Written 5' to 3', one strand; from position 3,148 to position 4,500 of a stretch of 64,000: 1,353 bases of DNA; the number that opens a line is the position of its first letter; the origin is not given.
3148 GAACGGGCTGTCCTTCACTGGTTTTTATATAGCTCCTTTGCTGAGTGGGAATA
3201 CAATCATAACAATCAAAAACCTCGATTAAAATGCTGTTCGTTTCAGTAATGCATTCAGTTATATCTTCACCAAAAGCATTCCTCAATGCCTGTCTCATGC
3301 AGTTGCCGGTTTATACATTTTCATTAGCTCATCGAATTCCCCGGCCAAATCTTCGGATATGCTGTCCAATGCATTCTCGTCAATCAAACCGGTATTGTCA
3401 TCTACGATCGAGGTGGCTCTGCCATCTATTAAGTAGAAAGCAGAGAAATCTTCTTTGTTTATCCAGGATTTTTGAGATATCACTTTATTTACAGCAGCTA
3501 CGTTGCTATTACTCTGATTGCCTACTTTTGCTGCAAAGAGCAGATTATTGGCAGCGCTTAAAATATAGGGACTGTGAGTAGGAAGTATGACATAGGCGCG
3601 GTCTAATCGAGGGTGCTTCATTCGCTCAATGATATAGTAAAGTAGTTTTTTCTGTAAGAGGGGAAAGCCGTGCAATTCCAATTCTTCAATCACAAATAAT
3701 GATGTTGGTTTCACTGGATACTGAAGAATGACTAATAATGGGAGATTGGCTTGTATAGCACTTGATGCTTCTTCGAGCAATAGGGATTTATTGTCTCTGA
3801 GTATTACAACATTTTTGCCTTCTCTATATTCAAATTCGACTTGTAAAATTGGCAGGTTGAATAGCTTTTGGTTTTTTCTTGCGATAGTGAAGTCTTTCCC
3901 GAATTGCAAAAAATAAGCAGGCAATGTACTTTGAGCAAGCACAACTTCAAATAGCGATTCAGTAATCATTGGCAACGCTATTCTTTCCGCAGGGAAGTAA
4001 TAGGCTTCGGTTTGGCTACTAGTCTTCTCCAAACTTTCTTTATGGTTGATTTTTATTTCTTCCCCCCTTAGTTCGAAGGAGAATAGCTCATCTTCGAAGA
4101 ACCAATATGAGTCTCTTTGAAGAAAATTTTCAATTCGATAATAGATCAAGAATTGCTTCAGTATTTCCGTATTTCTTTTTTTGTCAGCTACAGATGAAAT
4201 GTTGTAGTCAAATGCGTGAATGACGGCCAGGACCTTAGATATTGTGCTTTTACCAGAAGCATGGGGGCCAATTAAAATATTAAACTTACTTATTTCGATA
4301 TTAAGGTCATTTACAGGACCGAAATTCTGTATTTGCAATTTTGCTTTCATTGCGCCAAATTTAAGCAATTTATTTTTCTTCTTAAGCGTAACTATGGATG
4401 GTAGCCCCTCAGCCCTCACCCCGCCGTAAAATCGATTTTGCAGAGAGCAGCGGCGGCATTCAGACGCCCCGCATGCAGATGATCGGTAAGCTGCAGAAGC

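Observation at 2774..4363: AT-rich two-gene cassette: ABC-type ATPase translationally coupled to a PD-(D/E)xK-like nuclease (candidate anti-phage system)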

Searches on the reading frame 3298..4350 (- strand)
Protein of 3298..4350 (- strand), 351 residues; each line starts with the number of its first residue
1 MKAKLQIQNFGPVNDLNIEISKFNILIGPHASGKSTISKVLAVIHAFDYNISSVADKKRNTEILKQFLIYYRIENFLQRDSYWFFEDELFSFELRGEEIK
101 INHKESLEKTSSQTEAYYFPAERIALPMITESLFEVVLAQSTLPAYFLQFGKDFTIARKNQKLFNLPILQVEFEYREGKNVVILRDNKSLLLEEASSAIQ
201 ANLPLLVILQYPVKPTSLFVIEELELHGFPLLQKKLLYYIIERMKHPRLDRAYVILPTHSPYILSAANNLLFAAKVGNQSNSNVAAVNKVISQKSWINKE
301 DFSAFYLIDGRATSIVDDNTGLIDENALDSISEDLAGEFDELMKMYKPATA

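Call 6: search_protein_families(library=pfam, proteins=[window:3298-4350:-], max_evalue=1)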
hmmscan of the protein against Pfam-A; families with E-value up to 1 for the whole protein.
window:3298-4350:- (351 aa): 8 families
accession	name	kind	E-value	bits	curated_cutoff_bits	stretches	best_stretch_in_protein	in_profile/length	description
PF13175.12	AAA_15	-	4.3e-14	53.4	32.1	2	1-67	1-83/374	AAA ATPase domain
PF13304.12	AAA_21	-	3.8e-11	44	27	1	23-265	1-304/304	AAA domain, putative AbiEii toxin, Type IV TA system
PF13476.12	AAA_23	-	0.00068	20.8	27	1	4-43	1-41/201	AAA domain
PF13238.12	AAA_18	-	0.01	16.7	29.4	1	25-58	2-35/128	AAA domain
PF13555.12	AAA_29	-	0.012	15.8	27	1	4-38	3-39/61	P-loop containing region of AAA domain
PF13514.12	AAA_27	-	0.016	15.2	22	1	4-40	5-45/206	AAA domain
PF05272.17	VapE-like_dom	-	0.12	12.2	25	1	24-69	54-98/217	Virulence-associated protein E-like domain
PF02463.25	SMC_N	-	0.25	11.2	40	1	4-39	4-42/220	RecF/RecN/SMC N terminal domain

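Call 7: search_protein_families(library=padloc, proteins=[window:3298-4350:-], max_evalue=1)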
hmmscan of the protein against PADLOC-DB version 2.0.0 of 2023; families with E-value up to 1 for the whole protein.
window:3298-4350:- (351 aa): 94 families (the best 25 are shown)
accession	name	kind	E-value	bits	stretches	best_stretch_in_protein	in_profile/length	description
PDLC04562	PDC-M29A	-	3.2e-38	130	2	3-211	2-215/410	-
PDLC02979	AriA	-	2.5e-16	58.5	2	1-74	1-58/373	-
PDLC04710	PDC-M56A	-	2.2e-14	51.2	2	4-124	3-118/382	-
PDLC04033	PD-T4-4_A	-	9e-13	46.2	2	186-306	296-410/460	-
PDLC03878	NsnB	-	2e-12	45.5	1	4-287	4-303/345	-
PDLC02980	AriA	-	5.1e-11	41.1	1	23-265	1-304/304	-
PDLC00290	PtuA1|PtuA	-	1.5e-09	35.7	2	180-294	232-336/414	AAA ATPase domain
PDLC00305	PtuA1|PtuA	-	4.8e-09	34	2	4-62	5-62/392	AAA ATPase domain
PDLC04182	HEC-01A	-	5.9e-09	33.4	2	4-60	6-72/406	-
PDLC00070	GajA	-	9.6e-09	32.4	2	215-268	290-341/596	AAA ATPase domain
PDLC02981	AriAB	-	1e-08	32.4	2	4-43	5-45/694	-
PDLC00069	GajA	-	1.4e-08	31.7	2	217-294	336-411/687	AAA ATPase domain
PDLC04183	HEC-01A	-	2.3e-08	31.5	2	4-44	7-47/402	-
PDLC04734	PDC-M62A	-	2.5e-08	31.4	1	214-278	412-479/597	-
PDLC00091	GajA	-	2.8e-08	31.1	2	216-272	297-352/627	AAA ATPase domain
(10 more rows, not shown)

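Call 8: search_protein_families(library=ncbifam, proteins=[window:3298-4350:-], max_evalue=1)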
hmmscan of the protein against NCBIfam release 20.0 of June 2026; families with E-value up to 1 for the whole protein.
window:3298-4350:- (351 aa): 20 families
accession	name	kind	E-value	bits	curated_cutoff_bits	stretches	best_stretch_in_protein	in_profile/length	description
NF047739.1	antiphage_MADS3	equivalog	4.1e-06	26.2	420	1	3-45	3-45/427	methylation-associated defense system AAA family ATPase MAD3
NF041774.1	tung_ATPbind_TupC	equivalog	6.2e-06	25.4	400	1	13-81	18-87/319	tungstate ABC transporter ATP-binding protein TupC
NF041760.1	PtuA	equivalog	7.2e-06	25.2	500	2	4-42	54-93/524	retron Ec78 anti-phage system effector ATPase PtuA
TIGR04520.1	ECF_ATPase_1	equivalog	0.007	15.8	315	1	15-47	22-54/269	energy-coupling factor transporter ATPase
TIGR03608.1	L_ocin_972_ABC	subfamily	0.023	14.2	254.85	1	15-61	18-64/206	putative bacteriocin export ABC transporter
NF003230.0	PRK04195.1-6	equivalog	0.024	13.3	441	1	19-67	37-84/494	replication factor C large subunit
TIGR01978.1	sufC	equivalog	0.039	13.4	212.8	1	15-46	20-51/243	Fe-S cluster assembly ATPase SufC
NF007601.2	PRK10247.1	equivalog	0.06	12.8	292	1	16-46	22-52/204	iron efflux ABC transporter ATP-binding subunit FetA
NF038007.1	ABC_ATP_DarD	equivalog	0.06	12.8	375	1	14-58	22-68/218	darobactin export ABC transporter ATP-binding protein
TIGR00968.1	3a0106s01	subfamily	0.064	12.7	342.75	1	11-46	14-51/237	sulfate ABC transporter ATP-binding protein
TIGR00611.2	recf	equivalog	0.068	12.3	172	1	4-37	3-37/339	DNA replication/repair protein RecF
TIGR00382.1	clpX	equivalog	0.076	12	370.75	1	15-51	110-147/414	ATP-dependent protease ATP-binding subunit ClpX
NF007134.0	PRK09580.1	equivalog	0.081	12.4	400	1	15-59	21-65/248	Fe-S cluster assembly ATPase SufC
TIGR03864.1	PQQ_ABC_ATP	hypoth_equivalog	0.086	12.3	302.25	1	15-47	21-53/236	ABC transporter, ATP-binding subunit, PQQ-dependent alcohol dehydrogenase system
NF040873.1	AztA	equivalog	0.092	12.3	220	1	15-46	12-43/191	zinc ABC transporter ATP-binding protein AztA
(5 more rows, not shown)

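Call 16: find_homologous_proteins(query=window:3298-4350:-)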
Query window:3298-4350:- (351 aa): 136 proteins with E <= 0.001 among 2778 candidates; the best 120 are listed.
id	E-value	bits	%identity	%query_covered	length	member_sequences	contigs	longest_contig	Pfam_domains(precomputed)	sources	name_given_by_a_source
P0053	2.9e-224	761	100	100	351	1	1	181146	PF13175.13,PF13304.13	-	-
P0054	1.4e-164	565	72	100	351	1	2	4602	PF13175.13,PF13304.13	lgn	-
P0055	7.4e-160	550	70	100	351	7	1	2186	PF13175.13,PF13304.13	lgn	-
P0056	1.9e-159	548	71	99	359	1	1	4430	PF13175.13,PF13304.13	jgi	jgi:hypothetical protein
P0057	3.8e-156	537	71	100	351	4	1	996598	PF13175.13,PF13304.13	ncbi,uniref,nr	ncbi:AAA family ATPase [Chitinophaga sp. CF118]|uniref:AAA family ATPase n=1 Tax=Chitinophaga sp. CF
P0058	1.1e-154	533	69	100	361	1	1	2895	PF13175.13,PF13304.13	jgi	jgi:predicted ATP-dependent endonuclease of OLD family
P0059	4.4e-154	531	69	100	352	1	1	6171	PF13175.13,PF13304.13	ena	-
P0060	3.2e-153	528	69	100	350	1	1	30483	PF13175.13,PF13476.13,PF13304.13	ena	-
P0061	2.0e-152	525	69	100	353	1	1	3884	PF13175.13,PF13476.13,PF13304.13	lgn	-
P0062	2.2e-152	525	69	100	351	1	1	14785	PF13175.13,PF13304.13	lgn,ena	-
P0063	7.0e-152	523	68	100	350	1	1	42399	PF13175.13,PF13304.13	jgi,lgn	jgi:predicted ATPase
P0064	8.0e-148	510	67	100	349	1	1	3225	PF13175.13,PF13304.13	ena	-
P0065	7.7e-147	507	66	100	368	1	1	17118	PF13175.13,PF13304.13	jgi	jgi:energy-coupling factor transporter ATP-binding protein EcfA2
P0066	3.1e-145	502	65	100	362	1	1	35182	PF13175.13,PF13476.13,PF13304.13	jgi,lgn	jgi:predicted ATPase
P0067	5.6e-145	501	67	100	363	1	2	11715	PF13175.13,PF13476.13,PF13304.13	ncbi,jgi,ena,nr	ncbi:MAG TPA: AAA family ATPase [Mucilaginibacter sp.]|jgi:predicted ATPase|nr:AAA family ATPase [Mu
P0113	4.5e-57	212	34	99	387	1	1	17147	PF13175.13,PF13476.13,PF13304.13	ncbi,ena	-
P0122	2.7e-33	134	31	65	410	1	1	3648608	PF13175.13,PF13476.13,PF13304.13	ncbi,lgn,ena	-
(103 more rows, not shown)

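Call 37: search_solved_structures(query=window:3298-4350:-, max_evalue=0.01, show_alignments=2)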
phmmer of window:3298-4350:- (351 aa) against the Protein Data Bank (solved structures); distinct sequences matched with E-value up to 0.01: 0.

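Call 40: find_encoding_contigs(protein=P0122, flank=10000, max_places=1)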
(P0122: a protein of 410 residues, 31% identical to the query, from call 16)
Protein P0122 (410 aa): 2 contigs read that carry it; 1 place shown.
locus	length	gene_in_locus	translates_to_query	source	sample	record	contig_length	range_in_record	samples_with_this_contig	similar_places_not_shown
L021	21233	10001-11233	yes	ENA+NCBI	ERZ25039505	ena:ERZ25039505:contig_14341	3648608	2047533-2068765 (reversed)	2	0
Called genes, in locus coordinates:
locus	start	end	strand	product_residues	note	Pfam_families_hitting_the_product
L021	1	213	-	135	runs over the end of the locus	-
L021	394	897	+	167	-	-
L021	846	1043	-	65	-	-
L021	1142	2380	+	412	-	-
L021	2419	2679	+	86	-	-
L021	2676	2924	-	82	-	-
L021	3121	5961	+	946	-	PF02012:BNR (faint), PF13088:BNR_2 (faint), PF15902:Sortilin-Vps10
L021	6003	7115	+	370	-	PF18962:Por_Secre_tail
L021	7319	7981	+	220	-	PF01127:Sdh_cyt (faint)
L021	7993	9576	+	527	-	PF00890:FAD_binding_2, PF01266:DAO (weak)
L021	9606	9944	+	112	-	PF02910:Succ_DH_flav_C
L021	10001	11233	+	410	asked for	PF13175:AAA_15, PF13476:AAA_23 (weak), PF13175:AAA_15, PF13304:AAA_21 (weak)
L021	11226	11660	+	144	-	-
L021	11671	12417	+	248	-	PF13085:Fer2_3, PF13187:Fer4_9 (faint), PF12838:Fer4_7, PF13183:Fer4_8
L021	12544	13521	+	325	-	PF06267:DUF1028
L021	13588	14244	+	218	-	PF01841:Transglut_core, PF04473:DUF553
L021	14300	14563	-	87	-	PF01016:Ribosomal_L27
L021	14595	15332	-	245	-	PF00829:Ribosomal_L21p, PF14520:HHH_5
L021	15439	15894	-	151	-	PF13858:DUF4199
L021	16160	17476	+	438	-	PF00675:Peptidase_M16, PF05193:Peptidase_M16_C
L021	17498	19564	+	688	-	PF00675:Peptidase_M16, PF05193:Peptidase_M16_C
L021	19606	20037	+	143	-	-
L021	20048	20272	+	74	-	-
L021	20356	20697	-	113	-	PF25593:GldD_lipo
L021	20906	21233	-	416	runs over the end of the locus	PF01595:CNNM, PF00571:CBS (weak), PF03471:CorC_HlyC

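Call 41: find_encoding_contigs(protein=P0113, flank=10000, max_places=1)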
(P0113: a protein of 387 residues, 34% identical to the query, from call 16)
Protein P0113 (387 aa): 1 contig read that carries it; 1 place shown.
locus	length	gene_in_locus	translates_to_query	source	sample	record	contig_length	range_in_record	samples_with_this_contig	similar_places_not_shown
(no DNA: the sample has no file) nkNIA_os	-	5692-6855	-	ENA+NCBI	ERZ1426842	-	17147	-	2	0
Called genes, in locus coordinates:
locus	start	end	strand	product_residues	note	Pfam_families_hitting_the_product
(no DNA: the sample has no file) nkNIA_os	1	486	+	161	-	?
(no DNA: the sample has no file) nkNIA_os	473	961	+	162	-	PF12796:Ank_2, PF00023:Ank (faint), PF13606:Ank_3 (faint), PF13637:Ank_4 (weak), PF13857:Ank_5, PF12796:Ank_2 (weak)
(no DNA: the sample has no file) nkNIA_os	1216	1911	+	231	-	PF07719:TPR_2 (faint), PF13424:TPR_12 (faint), PF13176:TPR_7 (faint), PF13374:TPR_10 (faint), PF13428:TPR_14 (faint), PF13432:TPR_16 (faint), PF00515:TPR_1 (weak)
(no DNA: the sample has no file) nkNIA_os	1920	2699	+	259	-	PF14559:TPR_19 (faint), PF13432:TPR_16 (faint)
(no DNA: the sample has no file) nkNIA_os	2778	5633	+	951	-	PF00005:ABC_tran (faint), PF02463:SMC_N (faint), PF13481:AAA_25 (faint), PF13555:AAA_29 (faint), PF20703:nSTAND1 (faint), PF17760:UvrA_inter, PF17755:UvrA_DNA-bind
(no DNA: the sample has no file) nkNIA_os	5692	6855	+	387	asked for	PF13175:AAA_15, PF13476:AAA_23 (weak), PF13304:AAA_21, PF13175:AAA_15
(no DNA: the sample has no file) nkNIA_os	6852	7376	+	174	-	-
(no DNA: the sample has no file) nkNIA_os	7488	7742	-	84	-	-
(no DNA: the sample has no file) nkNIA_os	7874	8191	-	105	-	PF02021:UPF0102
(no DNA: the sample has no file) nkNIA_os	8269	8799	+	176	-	-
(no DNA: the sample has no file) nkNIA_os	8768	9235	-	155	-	PF02590:SPOUT_MTase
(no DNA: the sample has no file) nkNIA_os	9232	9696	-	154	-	PF03061:4HBT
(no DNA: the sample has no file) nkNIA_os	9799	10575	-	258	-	PF00557:Peptidase_M24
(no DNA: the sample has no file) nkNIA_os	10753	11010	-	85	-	PF00085:Thioredoxin, PF08534:Redoxin (faint), PF13098:Thioredoxin_2, PF13905:Thioredoxin_8 (faint)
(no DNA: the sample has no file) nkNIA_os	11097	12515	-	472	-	-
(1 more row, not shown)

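Call 69: predict_structure(alignment_id=A4)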
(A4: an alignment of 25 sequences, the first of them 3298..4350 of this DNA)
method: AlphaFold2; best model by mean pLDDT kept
length: 351 residues; sequences in the alignment: 25
mean_pLDDT: 87.0   pTM: 0.88
mean pLDDT of the five models: 87.0, 86.9, 85.5, 84.8, 84.4
residues with pLDDT >= 90: 198; 70-90: 108; 50-70: 41; < 50: 4
segments of 3 or more residues with pLDDT < 50: none
pLDDT, mean of each block of 10 residues (from residue 1): 95 97 95 95 84 74 91 94 94 90 77 81 79 59 85 91 92 91 93 89 93 90 84 93 91 93 91 92 91 95 94 90 65 67 77 36
secondary structure, 60 per line:
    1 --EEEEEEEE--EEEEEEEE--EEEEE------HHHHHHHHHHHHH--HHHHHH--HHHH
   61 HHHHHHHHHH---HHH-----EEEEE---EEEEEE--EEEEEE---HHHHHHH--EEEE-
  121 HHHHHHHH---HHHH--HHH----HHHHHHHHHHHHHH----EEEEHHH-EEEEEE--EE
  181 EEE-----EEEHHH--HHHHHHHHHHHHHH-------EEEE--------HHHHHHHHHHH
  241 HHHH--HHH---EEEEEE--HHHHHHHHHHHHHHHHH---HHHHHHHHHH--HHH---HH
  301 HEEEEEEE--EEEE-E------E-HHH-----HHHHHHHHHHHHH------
elements in order: E3-10 E13-20 E23-27 H34-46 H49-54 H57-70 E82-86 E90-95 E98-103 H107-113 E116-119 H121-128 H132-135 H145-158 E163-166 E171-176 E179-183 E189-191 H197-210 E218-221 H230-244 E253-258 H261-277 H281-290 E302-308 E311-314 H333-345

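Call 71: fold_search(model_id=the predicted structure, library=pdb)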
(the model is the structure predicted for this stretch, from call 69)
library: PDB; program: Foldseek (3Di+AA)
matches with E <= 10: 906; with E <= 0.001: 184
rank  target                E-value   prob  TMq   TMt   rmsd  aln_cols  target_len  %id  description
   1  4ncj_A                1.6e-08  1.00  0.42  0.46  10.4       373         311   15  Crystal Structure of Pyrococcus furiosis Rad50 R805E mutation with ADP Beryllium Flouride (released 2014-03-05)
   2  8eea_B                3.3e-08  1.00  0.47  0.45  12.4       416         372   12  Structure of E.coli Septu (PtuAB) complex (released 2023-12-27)
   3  4ncj_B                4.3e-08  1.00  0.43  0.48  10.1       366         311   16  Crystal Structure of Pyrococcus furiosis Rad50 R805E mutation with ADP Beryllium Flouride (released 2014-03-05)
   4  8sux_F                4.5e-08  1.00  0.43  0.42  10.8       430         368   12  Structure of E. coli PtuA hexamer (released 2024-01-10)
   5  9lpa_B                5.3e-08  1.00  0.41  0.22  15.8       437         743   13  The cryo-EM structure of retron Eco8 in an active state (released 2025-11-19)
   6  4ncj_D                5.9e-08  1.00  0.41  0.44  10.6       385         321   15  Crystal Structure of Pyrococcus furiosis Rad50 R805E mutation with ADP Beryllium Flouride (released 2014-03-05)
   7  8eea_A                6.2e-08  1.00  0.45  0.43  12.8       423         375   13  Structure of E.coli Septu (PtuAB) complex (released 2023-12-27)
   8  4aby_D                7.3e-08  1.00  0.42  0.47  11.7       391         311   11  Crystal structure of Deinococcus radiodurans RecN head domain (released 2012-12-12)
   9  3tho_A                7.3e-08  1.00  0.41  0.41  14.0       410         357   11  Crystal structure of Mre11:Rad50 in its ATP/ADP bound state (released 2011-10-12)
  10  9kjx_E                7.7e-08  1.00  0.41  0.30  12.3       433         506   13  Cryo-EM structure of the Retron-Eco7 complex (state 1) (released 2025-11-12)
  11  9kk2_E                9.5e-08  1.00  0.41  0.30  12.9       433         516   13  Cryo-EM structure of the Retron-Eco7 complex (state 5) (released 2025-11-12)
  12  8eea_C                1.1e-07  1.00  0.45  0.37  11.5       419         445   13  Structure of E.coli Septu (PtuAB) complex (released 2023-12-27)
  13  3qku_A                1.1e-07  1.00  0.43  0.42  14.7       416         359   14  Mre11 Rad50 binding domain in complex with Rad50 and AMP-PNP (released 2011-03-30)
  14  9kjy_E                1.1e-07  1.00  0.42  0.31  13.0       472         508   14  Cryo-EM structure of the Retron-Eco7 complex (state 2) (released 2025-11-12)
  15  9n6b_B                1.5e-07  1.00  0.42  0.31  14.2       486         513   12  Structure of the retron IA complex with HNH nuclease in the "up" orientation (released 2025-04-23)
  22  8ee4_C                2.8e-07  1.00  0.41  0.36  12.0       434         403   12  Structure of PtuA (released 2024-01-03)
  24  8sux_C                3.1e-07  1.00  0.40  0.38  12.2       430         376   13  Structure of E. coli PtuA hexamer (released 2024-01-10)
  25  8ee4_F                3.6e-07  1.00  0.42  0.38  12.9       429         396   14  Structure of PtuA (released 2024-01-03)
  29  8eea_D                4.2e-07  1.00  0.44  0.36  12.0       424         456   13  Structure of E.coli Septu (PtuAB) complex (released 2023-12-27)
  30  8sux_D                4.7e-07  1.00  0.44  0.43  11.6       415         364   13  Structure of E. coli PtuA hexamer (released 2024-01-10)
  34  8ee4_E                6.1e-07  1.00  0.45  0.41  11.4       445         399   12  Structure of PtuA (released 2024-01-03)
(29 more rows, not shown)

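Call 82: search_protein_families(library=padloc, proteins=[L021:11226-11657:+, L021:10001-11230:+], max_evalue=0.001)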
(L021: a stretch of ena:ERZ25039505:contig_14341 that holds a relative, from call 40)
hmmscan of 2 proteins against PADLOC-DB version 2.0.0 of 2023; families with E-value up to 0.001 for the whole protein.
L021:11226-11657:+ (144 aa): 3 families
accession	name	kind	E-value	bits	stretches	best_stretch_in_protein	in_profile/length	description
PDLC04563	PDC-M29B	-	1.6e-09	36.1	1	22-97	37-119/164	-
PDLC04711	PDC-M56B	-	2.7e-06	25.4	1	30-98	38-105/151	-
PDLC04564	PDC-M29B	-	3.7e-05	21.7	1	23-100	37-119/162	-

L021:10001-11230:+ (410 aa): 94 families (the best 25 are shown)
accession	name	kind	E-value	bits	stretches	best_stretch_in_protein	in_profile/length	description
PDLC04562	PDC-M29A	-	1.6e-39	134.3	3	279-405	276-409/410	-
PDLC02979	AriA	-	1.8e-25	88.6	2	194-320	245-373/373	-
PDLC03878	NsnB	-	1.8e-21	75.3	1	5-397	4-333/345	-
PDLC04033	PD-T4-4_A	-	7.6e-17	59.6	1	257-404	307-448/460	-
PDLC04710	PDC-M56A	-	2.6e-16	57.6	2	4-57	2-55/382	-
PDLC04664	PDC-M47A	-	3e-15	54.1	1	257-364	303-407/461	-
PDLC02915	ATPase-Toprim_I-B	-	9.2e-15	52.4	2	4-92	4-90/623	-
PDLC00067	GajA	-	7.8e-13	45.7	2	279-322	309-348/604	AAA ATPase domain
PDLC04182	HEC-01A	-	1e-12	45.8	2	279-324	310-355/406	-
PDLC02980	AriA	-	1.9e-12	45.7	1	24-320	1-303/304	-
PDLC00271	PtuA1|PtuA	-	5.8e-12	43.9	2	279-395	283-400/421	AAA ATPase domain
PDLC00266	PtuA1|PtuA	-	5.9e-12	43.6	1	242-325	304-385/483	AAA ATPase domain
PDLC00290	PtuA1|PtuA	-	5.9e-12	43.6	2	254-331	250-325/414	AAA ATPase domain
PDLC00086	GajA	-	6.1e-12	43.1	2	276-322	305-347/600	AAA ATPase domain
PDLC04179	HEC-01A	-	6.8e-12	43.2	2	275-356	360-439/459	-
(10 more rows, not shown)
